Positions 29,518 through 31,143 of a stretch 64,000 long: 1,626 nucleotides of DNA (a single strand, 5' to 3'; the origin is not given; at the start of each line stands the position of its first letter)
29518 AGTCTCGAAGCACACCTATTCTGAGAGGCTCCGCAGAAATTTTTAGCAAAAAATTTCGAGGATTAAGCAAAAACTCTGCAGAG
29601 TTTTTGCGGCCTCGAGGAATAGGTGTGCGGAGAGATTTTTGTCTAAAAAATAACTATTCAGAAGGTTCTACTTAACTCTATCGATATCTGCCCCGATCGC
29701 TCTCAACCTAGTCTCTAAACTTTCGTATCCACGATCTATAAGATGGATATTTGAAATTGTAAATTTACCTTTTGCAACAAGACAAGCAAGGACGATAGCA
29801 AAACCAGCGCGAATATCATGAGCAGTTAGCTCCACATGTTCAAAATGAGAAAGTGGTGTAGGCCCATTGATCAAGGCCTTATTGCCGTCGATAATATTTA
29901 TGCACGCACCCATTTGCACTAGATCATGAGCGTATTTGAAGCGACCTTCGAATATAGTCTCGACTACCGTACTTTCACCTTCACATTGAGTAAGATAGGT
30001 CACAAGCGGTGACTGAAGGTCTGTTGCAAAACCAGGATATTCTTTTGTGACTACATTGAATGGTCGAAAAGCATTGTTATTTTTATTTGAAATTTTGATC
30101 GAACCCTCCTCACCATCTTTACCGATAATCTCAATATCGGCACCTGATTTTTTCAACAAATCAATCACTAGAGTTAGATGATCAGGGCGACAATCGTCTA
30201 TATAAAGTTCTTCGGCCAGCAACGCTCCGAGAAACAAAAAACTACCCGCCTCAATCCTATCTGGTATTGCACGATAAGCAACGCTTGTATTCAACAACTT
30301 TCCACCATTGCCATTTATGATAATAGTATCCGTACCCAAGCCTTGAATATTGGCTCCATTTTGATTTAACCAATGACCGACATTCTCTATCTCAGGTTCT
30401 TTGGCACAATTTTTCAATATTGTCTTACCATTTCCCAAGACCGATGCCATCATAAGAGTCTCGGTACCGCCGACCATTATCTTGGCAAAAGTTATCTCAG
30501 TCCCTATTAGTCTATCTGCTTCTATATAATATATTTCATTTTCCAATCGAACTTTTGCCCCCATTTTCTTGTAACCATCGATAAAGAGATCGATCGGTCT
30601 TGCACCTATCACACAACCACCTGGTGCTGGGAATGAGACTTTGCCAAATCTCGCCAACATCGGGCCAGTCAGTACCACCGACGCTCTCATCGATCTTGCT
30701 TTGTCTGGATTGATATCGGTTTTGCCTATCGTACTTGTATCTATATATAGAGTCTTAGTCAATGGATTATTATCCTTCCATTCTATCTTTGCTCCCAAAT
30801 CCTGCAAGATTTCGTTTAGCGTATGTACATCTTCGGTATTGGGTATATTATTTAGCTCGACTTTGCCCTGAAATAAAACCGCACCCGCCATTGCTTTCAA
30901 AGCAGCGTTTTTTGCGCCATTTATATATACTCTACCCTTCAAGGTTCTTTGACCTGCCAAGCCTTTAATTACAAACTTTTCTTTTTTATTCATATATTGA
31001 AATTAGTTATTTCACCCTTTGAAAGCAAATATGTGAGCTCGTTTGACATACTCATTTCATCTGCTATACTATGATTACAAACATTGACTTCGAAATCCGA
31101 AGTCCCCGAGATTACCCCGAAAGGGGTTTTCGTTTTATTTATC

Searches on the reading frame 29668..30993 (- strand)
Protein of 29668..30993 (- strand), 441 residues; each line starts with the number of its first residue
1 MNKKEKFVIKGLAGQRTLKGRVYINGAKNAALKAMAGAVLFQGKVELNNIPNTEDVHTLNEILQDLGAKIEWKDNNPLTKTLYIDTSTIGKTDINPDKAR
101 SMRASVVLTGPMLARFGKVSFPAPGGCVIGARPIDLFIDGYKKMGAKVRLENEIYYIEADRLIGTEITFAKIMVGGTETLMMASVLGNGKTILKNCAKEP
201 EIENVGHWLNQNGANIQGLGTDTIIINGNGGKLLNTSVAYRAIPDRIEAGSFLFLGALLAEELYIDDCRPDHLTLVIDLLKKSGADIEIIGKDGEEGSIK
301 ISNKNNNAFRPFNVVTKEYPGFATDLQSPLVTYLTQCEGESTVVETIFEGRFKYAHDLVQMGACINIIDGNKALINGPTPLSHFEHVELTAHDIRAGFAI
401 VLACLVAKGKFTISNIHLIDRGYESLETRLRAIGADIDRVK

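Call 49: search_protein_families(library=pfam, proteins=[window:29668-30993:-], max_evalue=0.001)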
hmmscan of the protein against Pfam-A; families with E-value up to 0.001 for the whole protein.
window:29668-30993:- (441 aa): 1 family
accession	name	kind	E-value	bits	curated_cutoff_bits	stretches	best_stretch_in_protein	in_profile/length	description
PF00275.25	EPSP_synthase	-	2e-68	231.4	22.8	1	14-429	3-416/417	EPSP synthase (3-phosphoshikimate 1-carboxyvinyltransferase)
